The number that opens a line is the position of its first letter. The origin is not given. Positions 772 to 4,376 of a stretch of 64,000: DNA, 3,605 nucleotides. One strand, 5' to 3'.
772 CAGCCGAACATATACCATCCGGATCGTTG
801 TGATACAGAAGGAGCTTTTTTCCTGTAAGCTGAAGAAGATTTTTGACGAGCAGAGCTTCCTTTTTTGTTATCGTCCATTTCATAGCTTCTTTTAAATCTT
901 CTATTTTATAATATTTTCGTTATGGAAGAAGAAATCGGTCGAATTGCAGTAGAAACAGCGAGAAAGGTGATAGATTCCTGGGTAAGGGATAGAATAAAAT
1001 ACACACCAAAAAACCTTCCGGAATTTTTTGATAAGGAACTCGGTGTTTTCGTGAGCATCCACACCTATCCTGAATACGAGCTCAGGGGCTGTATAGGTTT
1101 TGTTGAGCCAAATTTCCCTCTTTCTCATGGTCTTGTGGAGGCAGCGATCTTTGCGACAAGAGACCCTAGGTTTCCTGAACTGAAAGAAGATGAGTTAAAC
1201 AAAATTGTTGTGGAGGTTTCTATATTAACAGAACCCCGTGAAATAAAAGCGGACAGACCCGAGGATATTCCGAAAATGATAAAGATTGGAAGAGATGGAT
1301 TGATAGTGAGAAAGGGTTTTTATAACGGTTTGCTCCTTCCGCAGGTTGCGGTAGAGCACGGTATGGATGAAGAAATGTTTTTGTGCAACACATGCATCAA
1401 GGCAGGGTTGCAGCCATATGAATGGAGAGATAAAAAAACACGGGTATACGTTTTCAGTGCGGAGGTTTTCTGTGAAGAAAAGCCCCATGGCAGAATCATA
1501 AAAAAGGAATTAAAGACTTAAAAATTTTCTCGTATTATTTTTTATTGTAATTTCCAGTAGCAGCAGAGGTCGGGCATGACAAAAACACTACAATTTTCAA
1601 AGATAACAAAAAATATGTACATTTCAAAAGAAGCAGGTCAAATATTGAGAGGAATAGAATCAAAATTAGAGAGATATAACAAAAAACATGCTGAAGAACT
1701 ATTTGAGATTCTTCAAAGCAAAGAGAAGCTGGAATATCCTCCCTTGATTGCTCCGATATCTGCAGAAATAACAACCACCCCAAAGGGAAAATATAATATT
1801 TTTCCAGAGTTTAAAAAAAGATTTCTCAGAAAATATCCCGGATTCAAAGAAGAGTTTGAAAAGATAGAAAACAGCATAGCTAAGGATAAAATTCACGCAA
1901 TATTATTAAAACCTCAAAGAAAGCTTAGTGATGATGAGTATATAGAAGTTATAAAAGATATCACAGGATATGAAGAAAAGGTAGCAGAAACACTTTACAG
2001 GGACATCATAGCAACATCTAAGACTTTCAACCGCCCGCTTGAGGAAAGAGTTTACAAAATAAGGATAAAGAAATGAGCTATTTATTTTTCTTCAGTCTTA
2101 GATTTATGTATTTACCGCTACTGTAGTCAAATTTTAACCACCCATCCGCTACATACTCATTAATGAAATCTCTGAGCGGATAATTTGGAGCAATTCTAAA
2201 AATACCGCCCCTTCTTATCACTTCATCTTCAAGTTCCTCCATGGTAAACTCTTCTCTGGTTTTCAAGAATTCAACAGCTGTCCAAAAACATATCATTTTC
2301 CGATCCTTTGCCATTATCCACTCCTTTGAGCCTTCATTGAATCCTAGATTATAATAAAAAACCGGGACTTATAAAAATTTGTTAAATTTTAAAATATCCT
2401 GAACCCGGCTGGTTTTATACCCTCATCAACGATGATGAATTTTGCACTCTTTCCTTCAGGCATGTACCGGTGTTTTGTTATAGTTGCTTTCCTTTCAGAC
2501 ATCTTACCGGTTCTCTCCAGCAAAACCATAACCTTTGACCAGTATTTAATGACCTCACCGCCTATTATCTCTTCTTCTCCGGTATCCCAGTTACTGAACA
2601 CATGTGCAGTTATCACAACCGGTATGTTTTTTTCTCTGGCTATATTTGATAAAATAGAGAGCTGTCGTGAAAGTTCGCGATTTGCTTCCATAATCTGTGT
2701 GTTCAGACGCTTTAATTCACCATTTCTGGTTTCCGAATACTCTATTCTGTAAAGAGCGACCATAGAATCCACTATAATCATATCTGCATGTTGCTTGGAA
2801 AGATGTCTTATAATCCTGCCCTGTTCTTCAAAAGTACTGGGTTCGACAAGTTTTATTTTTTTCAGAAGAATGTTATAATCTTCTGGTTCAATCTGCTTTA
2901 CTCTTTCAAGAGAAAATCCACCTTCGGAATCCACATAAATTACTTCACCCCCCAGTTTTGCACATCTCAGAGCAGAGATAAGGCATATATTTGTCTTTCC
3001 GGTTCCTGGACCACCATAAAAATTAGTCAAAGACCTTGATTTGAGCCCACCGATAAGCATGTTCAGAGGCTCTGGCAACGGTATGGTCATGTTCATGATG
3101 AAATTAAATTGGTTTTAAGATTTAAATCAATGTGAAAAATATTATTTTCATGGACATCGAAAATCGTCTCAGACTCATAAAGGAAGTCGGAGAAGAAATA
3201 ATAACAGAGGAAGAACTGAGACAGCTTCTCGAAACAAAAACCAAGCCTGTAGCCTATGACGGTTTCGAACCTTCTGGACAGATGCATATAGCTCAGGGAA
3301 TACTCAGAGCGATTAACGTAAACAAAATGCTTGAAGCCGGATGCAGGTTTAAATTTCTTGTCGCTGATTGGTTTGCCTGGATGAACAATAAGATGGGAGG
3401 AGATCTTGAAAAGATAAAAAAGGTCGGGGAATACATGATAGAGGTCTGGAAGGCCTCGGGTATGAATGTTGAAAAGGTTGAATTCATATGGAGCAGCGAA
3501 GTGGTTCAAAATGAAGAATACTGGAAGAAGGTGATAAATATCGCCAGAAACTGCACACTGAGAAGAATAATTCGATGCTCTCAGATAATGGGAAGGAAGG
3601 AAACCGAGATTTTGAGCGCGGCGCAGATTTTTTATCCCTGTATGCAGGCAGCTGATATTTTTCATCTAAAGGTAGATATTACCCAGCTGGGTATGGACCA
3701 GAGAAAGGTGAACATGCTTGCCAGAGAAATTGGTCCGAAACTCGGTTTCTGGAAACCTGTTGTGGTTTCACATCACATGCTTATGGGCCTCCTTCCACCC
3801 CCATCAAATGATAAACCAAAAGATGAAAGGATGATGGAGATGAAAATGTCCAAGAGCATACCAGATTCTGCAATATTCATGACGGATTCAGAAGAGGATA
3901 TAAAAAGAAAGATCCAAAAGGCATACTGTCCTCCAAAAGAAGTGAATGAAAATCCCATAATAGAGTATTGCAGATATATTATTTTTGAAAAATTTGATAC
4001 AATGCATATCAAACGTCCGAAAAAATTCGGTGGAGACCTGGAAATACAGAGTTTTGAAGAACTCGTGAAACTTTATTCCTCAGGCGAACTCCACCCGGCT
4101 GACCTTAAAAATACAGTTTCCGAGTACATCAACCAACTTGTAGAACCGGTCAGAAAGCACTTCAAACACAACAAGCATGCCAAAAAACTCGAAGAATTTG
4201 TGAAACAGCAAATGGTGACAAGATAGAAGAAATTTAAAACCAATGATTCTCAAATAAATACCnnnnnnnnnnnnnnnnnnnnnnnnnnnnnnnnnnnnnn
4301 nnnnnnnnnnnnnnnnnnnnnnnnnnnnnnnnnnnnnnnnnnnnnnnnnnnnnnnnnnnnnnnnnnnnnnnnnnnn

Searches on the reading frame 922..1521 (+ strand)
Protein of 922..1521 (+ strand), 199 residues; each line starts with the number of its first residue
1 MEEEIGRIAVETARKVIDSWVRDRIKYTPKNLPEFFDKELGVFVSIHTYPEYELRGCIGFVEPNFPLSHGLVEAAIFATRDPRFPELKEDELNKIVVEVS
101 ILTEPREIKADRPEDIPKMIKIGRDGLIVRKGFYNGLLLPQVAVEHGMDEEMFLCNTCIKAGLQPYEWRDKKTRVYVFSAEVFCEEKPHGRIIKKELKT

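Call 34: search_protein_families(library=pfam, proteins=[window:922-1521:+], max_evalue=0.0001)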
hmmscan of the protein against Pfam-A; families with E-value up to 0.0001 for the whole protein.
window:922-1521:+ (199 aa): 1 family
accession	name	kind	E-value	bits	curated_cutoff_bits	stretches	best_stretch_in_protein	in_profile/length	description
PF01871.22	AMMECR1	-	1.6e-49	168.1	25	1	10-183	1-168/168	AMMECR1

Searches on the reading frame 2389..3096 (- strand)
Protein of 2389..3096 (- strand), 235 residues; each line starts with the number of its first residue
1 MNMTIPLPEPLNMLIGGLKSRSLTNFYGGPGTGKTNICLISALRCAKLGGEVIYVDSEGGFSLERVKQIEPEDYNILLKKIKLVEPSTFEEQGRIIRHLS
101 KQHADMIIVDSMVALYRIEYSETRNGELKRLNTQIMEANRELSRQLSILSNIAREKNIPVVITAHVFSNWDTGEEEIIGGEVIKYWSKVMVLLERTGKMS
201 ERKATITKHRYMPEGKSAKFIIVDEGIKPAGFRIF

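Call 34: search_protein_families(library=pfam, proteins=[window:2389-3096:-], max_evalue=0.0001)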
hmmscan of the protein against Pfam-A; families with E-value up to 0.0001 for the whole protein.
window:2389-3096:- (235 aa): 5 families
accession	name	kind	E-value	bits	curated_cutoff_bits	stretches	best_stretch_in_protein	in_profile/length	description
PF08423.17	Rad51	-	5.7e-25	88.4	22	1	12-228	17-242/244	Rad51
PF00154.27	RecA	-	4.9e-10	39.8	27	1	14-209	45-234/262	recA bacterial DNA recombination protein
PF13481.12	AAA_25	-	1.3e-09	38.4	27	1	8-165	19-189/195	AAA domain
PF06745.19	ATPase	-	5.1e-06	26.5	26.6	0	13-228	10-225/231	KaiC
PF13479.12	AAA_24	-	1.1e-05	25.8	27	1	27-177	8-141/195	AAA domain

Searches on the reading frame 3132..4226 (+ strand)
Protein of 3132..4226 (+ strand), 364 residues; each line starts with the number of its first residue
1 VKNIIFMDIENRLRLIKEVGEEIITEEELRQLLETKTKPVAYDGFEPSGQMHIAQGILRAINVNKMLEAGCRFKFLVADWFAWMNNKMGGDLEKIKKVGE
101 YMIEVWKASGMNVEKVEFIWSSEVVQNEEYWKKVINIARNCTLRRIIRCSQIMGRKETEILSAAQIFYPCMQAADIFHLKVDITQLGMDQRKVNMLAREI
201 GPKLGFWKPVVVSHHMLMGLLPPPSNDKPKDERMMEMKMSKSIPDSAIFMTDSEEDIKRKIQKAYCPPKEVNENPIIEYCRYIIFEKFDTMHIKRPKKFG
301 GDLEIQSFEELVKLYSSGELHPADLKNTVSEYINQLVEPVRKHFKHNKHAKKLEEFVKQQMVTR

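Call 34: search_protein_families(library=pfam, proteins=[window:3132-4226:+], max_evalue=0.0001)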
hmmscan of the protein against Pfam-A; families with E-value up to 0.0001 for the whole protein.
window:3132-4226:+ (364 aa): 1 family
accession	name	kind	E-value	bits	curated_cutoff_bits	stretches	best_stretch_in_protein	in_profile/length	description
PF00579.31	tRNA-synt_1b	-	2.2e-54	185.2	21.1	1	37-337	4-291/292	tRNA synthetases class I (W and Y)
